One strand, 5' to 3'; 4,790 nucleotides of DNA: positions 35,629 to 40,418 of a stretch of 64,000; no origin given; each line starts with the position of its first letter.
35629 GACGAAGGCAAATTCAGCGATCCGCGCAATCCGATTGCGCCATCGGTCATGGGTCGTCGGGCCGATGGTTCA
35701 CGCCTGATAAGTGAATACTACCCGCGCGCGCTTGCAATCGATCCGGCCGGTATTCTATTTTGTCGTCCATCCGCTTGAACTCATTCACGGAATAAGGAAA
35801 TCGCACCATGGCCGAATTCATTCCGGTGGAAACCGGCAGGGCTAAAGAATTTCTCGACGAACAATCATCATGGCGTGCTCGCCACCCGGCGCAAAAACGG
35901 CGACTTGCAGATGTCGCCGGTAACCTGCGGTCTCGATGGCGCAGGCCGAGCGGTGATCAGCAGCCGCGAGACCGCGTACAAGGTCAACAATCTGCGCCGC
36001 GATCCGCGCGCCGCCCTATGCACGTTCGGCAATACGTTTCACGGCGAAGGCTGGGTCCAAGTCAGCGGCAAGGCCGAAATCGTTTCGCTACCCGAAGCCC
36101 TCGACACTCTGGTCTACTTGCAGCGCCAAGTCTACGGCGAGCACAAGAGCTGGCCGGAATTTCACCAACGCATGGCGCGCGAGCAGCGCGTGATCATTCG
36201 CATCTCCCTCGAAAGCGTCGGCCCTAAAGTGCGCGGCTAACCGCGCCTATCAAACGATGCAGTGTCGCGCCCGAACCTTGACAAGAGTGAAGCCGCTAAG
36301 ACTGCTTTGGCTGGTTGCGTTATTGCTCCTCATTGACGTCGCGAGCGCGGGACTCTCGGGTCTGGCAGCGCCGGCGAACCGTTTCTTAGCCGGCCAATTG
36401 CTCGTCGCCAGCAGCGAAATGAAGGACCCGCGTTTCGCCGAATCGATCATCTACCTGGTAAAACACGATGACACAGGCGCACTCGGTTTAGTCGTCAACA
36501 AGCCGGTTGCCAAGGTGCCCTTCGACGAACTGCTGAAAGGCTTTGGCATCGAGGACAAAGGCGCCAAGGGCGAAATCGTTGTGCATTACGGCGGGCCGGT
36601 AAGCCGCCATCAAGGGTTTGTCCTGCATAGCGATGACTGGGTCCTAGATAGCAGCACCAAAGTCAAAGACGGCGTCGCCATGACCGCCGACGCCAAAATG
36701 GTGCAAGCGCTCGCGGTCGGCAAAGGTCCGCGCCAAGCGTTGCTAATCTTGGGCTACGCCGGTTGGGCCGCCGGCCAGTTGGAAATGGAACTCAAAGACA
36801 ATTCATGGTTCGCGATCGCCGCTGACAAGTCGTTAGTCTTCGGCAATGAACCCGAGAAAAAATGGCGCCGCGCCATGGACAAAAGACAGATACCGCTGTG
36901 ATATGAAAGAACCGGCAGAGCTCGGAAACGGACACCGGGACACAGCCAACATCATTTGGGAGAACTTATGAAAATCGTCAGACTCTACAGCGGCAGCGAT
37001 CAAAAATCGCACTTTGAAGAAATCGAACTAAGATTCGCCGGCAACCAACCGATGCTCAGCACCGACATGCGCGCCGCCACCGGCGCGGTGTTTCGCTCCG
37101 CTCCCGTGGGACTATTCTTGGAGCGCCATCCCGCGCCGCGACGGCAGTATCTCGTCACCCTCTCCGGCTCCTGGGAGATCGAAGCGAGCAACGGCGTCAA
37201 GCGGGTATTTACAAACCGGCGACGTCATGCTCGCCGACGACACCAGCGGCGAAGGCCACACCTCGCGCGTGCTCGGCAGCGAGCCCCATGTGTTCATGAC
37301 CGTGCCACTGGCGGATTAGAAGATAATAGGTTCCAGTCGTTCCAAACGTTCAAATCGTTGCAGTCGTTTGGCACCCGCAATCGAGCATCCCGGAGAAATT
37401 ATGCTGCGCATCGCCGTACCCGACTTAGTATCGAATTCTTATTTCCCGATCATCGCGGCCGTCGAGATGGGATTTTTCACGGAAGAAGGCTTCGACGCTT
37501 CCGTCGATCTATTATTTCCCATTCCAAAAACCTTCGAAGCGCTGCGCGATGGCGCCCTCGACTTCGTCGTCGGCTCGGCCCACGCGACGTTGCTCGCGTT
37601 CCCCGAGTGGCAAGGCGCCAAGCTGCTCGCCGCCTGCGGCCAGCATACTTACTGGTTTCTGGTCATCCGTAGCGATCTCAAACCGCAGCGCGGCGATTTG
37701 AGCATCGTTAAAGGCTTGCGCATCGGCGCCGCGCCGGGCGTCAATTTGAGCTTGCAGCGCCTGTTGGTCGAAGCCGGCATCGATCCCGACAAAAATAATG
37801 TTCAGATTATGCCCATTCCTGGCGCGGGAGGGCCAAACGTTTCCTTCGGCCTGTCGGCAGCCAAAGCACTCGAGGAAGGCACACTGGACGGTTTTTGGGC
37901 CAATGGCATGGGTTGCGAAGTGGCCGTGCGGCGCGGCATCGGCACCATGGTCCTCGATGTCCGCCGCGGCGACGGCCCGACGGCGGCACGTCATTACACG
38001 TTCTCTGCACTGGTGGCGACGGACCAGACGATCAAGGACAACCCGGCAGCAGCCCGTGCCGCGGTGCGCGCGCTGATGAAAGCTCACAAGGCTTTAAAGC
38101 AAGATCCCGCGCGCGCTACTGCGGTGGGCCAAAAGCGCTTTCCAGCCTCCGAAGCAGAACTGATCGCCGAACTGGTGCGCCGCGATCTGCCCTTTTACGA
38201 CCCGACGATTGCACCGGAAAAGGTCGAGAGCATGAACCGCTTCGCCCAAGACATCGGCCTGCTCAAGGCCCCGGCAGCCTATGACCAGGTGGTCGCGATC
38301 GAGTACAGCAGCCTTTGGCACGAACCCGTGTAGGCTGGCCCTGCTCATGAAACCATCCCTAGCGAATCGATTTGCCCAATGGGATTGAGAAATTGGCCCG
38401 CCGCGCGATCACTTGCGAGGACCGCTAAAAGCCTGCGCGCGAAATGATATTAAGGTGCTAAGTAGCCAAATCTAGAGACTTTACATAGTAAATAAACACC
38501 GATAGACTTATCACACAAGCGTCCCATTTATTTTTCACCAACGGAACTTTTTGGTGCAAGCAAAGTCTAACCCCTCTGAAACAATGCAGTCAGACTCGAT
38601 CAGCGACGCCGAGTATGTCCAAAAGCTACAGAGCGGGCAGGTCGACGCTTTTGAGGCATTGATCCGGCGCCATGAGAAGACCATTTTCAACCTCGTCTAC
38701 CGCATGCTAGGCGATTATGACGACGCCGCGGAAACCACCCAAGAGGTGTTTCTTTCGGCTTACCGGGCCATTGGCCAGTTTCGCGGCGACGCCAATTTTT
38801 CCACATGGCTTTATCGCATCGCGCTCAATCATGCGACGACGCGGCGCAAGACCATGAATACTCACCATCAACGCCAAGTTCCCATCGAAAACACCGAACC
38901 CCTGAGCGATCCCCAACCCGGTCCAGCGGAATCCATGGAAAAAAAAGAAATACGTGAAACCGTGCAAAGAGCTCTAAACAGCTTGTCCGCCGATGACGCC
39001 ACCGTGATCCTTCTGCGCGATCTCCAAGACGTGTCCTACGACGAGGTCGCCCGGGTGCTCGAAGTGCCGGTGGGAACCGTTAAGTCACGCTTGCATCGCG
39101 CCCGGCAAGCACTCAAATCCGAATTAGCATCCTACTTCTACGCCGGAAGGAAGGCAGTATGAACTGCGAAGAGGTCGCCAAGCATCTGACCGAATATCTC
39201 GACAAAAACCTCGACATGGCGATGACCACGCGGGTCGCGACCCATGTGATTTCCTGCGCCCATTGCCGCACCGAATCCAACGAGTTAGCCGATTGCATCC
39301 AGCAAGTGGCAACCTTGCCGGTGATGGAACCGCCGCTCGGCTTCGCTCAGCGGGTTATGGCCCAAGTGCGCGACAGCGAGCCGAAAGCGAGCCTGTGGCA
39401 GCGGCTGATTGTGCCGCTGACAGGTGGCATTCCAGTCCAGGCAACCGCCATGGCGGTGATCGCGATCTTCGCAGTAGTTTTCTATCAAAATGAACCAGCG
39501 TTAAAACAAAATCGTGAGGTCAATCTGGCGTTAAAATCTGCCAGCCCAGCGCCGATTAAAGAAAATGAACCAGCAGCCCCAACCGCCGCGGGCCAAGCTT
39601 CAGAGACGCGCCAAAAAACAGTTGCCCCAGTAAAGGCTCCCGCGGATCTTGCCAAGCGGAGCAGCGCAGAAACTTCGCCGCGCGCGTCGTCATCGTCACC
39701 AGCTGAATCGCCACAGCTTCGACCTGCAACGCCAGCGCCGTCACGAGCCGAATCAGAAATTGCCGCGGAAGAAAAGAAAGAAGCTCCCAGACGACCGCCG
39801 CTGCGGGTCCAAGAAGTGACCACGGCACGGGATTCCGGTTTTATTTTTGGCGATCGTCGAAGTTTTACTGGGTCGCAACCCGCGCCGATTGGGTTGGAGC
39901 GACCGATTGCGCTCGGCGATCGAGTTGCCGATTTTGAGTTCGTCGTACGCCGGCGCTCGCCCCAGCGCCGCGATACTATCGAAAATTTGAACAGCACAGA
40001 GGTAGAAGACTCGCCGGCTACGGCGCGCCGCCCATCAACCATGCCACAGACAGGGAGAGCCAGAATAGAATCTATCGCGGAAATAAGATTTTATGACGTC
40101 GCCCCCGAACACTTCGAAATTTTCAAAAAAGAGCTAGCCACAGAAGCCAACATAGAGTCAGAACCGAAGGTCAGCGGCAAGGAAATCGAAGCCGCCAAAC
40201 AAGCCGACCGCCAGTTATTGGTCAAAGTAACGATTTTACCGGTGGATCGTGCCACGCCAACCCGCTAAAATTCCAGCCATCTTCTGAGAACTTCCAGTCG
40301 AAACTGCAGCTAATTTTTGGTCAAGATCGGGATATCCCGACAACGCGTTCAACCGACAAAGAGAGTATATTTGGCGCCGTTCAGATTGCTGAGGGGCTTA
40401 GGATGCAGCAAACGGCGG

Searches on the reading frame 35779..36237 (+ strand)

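Call 33: search_protein_families(library=pfam, proteins=[window:35779-36237:+], max_evalue=0.01)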
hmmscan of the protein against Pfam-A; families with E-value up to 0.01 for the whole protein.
window:35779-36237:+ (153 aa): 2 families
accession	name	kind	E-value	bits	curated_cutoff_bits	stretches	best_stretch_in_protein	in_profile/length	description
PF01243.27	PNPOx_N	-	8e-14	52.5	28.1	1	24-147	7-116/120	Pyridoxamine 5'-phosphate oxidase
PF16242.11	Pyrid_ox_like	-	0.0056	16.6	28.8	1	28-103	12-86/149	Pyridoxamine 5'-phosphate oxidase like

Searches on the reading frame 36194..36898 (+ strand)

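Call 33: search_protein_families(library=pfam, proteins=[window:36194-36898:+], max_evalue=0.01)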
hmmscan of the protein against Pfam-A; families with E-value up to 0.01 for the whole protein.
window:36194-36898:+ (235 aa): 1 family
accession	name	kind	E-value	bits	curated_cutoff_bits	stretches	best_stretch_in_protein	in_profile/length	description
PF02622.21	DUF179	-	2.4e-45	154.8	27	1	75-229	2-154/157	AlgH-like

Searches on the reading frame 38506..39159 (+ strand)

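Call 33: search_protein_families(library=pfam, proteins=[window:38506-39159:+], max_evalue=0.01)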
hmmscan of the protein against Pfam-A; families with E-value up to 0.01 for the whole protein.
window:38506-39159:+ (218 aa): 4 families
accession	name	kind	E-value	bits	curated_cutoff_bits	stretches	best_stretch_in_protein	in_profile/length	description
PF08281.18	Sigma70_r4_2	-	2.7e-18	65.8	25.7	1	151-203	2-54/54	Sigma-70, region 4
PF04542.20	Sigma70_r2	-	8e-16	58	24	1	52-114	1-65/71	Sigma-70 region 2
PF04545.22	Sigma70_r4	-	6.8e-12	45.2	24.1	1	156-204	1-49/50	Sigma-70, region 4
PF07638.17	Sigma70_ECF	-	3.2e-05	24.3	21.1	1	143-208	120-184/185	ECF sigma factor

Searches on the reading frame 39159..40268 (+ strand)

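Call 33: search_protein_families(library=pfam, proteins=[window:39159-40268:+], max_evalue=0.01)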
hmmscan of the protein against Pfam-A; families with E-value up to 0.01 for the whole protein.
window:39159-40268:+ (369 aa): 2 families
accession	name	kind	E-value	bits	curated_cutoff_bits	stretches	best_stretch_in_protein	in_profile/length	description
PF13490.11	zf-HC2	-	5.9e-06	26.7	22.2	1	3-37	1-35/35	Putative zinc-finger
PF10039.14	DUF2275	-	0.00015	22.4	24.6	1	62-204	8-136/210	Predicted integral membrane protein (DUF2275)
